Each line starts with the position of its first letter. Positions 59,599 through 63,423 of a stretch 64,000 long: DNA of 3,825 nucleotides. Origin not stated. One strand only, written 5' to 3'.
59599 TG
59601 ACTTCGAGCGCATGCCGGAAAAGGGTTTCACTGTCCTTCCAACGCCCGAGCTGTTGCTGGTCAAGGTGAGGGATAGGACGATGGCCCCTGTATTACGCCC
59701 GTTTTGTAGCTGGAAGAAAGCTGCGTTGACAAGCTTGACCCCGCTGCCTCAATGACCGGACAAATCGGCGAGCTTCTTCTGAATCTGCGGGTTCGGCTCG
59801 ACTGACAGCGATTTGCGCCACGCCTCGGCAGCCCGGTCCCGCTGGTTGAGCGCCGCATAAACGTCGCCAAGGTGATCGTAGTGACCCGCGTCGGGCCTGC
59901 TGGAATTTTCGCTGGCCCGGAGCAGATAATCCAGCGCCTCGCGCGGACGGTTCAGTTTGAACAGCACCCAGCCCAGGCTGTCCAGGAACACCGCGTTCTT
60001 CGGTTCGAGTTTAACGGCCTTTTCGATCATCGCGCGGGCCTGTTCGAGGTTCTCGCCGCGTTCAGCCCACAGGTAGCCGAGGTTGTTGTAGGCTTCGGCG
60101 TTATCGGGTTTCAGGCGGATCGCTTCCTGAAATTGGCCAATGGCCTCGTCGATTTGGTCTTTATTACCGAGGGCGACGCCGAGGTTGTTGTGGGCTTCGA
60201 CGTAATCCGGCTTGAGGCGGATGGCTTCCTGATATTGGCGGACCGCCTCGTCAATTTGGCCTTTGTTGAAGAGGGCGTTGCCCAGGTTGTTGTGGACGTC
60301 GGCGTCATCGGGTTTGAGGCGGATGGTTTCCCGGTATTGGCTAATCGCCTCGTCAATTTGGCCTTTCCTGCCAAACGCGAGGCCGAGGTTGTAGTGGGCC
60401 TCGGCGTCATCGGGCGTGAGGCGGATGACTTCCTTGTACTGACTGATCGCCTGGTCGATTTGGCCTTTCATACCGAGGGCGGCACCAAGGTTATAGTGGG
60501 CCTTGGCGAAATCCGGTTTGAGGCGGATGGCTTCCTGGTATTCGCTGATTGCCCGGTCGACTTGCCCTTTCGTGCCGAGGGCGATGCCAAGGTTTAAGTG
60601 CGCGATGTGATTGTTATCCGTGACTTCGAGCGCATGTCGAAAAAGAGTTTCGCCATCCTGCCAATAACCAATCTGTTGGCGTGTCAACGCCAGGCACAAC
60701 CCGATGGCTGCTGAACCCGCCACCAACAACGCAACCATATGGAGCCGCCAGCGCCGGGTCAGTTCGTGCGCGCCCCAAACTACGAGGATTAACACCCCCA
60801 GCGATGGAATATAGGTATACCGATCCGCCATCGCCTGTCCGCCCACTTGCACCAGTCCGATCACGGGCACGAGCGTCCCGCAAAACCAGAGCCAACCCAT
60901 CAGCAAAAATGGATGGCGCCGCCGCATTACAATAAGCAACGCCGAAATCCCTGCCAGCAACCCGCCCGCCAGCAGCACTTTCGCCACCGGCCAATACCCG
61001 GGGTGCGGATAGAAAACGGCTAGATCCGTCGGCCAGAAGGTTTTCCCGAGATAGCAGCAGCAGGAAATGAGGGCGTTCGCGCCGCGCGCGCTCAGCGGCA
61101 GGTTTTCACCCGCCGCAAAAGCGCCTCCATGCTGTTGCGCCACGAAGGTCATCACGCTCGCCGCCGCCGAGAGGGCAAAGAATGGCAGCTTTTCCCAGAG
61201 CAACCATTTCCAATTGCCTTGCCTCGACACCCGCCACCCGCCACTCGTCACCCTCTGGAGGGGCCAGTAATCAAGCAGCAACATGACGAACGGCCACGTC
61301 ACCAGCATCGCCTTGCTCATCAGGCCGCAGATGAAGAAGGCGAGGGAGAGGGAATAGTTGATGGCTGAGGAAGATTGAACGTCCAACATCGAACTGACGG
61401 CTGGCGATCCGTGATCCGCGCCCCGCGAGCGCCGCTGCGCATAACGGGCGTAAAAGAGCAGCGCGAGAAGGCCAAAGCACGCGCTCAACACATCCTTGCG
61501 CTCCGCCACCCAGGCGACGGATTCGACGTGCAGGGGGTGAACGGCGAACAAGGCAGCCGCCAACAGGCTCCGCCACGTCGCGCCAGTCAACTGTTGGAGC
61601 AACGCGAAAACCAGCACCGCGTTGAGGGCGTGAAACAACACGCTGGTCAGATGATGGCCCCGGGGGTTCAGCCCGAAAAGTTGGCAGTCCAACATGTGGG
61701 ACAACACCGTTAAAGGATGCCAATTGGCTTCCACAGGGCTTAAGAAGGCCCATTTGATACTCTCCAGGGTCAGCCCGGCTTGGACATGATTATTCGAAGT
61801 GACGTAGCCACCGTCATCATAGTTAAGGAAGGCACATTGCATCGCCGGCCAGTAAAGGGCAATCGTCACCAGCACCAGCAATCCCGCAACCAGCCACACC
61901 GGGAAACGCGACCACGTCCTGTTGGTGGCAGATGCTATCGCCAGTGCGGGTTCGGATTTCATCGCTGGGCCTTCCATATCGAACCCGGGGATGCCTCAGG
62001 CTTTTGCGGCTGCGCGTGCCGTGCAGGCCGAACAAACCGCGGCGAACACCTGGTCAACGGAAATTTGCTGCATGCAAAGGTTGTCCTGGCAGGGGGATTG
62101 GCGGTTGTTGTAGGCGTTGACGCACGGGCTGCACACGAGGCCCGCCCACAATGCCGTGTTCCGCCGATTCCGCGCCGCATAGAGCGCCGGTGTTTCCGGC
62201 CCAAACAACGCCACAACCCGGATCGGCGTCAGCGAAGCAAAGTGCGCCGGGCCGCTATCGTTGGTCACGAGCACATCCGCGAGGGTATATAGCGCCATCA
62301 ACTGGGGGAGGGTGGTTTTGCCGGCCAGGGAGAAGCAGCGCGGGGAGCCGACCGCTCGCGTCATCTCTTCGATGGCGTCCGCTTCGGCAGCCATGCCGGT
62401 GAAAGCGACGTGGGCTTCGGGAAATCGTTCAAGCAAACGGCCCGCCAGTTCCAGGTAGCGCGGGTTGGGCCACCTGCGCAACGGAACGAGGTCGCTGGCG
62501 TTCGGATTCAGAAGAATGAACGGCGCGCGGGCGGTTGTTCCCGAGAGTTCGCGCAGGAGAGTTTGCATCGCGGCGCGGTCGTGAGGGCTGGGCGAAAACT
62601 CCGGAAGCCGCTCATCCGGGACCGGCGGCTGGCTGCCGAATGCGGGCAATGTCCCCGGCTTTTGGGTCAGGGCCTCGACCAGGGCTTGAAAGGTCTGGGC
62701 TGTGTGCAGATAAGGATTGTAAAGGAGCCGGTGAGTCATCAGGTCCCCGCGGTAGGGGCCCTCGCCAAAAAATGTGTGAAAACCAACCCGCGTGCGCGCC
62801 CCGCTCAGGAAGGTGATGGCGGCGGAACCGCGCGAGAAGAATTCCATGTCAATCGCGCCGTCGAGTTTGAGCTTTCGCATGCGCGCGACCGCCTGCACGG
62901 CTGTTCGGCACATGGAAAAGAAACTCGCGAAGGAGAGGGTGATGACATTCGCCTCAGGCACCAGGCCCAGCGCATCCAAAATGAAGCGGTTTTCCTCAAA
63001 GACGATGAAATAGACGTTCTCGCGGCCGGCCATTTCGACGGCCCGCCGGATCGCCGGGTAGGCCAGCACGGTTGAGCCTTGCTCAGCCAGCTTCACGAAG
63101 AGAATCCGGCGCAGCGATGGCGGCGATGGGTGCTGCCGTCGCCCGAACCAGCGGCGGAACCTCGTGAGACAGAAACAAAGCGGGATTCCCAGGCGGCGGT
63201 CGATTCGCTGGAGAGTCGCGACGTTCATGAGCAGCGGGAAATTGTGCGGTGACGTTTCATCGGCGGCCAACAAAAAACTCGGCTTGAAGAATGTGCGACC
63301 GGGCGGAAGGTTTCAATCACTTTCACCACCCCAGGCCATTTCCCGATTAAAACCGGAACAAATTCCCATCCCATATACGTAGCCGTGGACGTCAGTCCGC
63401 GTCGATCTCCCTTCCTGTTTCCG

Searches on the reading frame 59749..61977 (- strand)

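Call 43: search_protein_families(library=pfam, proteins=[window:59749-61977:-])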
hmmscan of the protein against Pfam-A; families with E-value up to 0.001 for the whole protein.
window:59749-61977:- (742 aa): 28 families (the best 25 are shown)
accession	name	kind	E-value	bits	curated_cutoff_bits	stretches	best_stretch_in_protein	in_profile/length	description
PF13414.12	TPR_11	-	1.2e-63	211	26.8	5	566-605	1-40/42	TPR repeat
PF00515.34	TPR_1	-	6.7e-53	174.9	27.8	5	559-592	1-34/34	Tetratricopeptide repeat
PF07719.23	TPR_2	-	1.4e-52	171.9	27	5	559-592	1-34/34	Tetratricopeptide repeat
PF13431.12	TPR_17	-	9.3e-47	153.9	24.4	4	480-511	2-33/34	Tetratricopeptide repeat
PF13181.12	TPR_8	-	3.2e-41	136.4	25.7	2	559-592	1-34/34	Tetratricopeptide repeat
PF13432.12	TPR_16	-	8.2e-38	128.9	32.7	4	500-559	6-65/65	Tetratricopeptide repeat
PF13428.12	TPR_14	-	1e-28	97.2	23.5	0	564-600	6-42/44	Tetratricopeptide repeat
PF13424.12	TPR_12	-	1.2e-27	96.4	30.1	3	490-555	2-75/77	Tetratricopeptide repeat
PF14559.12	TPR_19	-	5.8e-24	84.7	25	4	539-595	5-61/68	Tetratricopeptide repeat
PF13374.12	TPR_10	-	1.1e-20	73.3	27.5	1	563-588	6-31/42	Tetratricopeptide repeat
PF13174.12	TPR_6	-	2.8e-17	62.5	26.3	0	526-554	1-29/33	Tetratricopeptide repeat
PF23914.1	TPR_CcmH_CycH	-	8.5e-17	61.9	42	1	447-558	40-154/158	Cytochrome c-type biogenesis protein H TPR domain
PF24575.1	TPR_Slam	-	6e-14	52.8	35.2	1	528-581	50-103/104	Surface lipoprotein assembly modifier, N-terminal TPR repeats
PF13176.12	TPR_7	-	2e-12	46.6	27.9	0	527-560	1-34/36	Tetratricopeptide repeat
PF03704.23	BTAD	-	6.6e-12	46.5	22.1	1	481-553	52-124/146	Bacterial transcriptional activator domain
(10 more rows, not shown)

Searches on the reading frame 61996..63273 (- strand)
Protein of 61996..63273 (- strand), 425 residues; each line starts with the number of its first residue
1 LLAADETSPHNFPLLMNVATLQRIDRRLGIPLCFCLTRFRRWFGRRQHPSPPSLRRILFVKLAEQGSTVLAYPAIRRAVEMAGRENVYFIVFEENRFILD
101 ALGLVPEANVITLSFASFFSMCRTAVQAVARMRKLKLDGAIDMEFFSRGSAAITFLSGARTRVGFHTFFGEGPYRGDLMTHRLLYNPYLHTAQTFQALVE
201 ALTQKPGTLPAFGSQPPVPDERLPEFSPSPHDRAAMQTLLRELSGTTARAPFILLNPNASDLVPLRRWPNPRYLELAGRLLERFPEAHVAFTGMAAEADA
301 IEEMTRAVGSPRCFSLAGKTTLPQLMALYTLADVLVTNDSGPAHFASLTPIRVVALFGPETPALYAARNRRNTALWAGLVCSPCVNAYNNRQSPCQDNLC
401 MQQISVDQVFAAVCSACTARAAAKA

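Call 43: search_protein_families(library=pfam, proteins=[window:61996-63273:-])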
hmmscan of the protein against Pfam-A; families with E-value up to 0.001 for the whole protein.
window:61996-63273:- (425 aa): 1 family
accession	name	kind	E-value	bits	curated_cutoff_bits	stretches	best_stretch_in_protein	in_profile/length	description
PF01075.23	Glyco_transf_9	-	1.8e-24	86.9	22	1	138-388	14-240/247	Glycosyltransferase family 9 (heptosyltransferase)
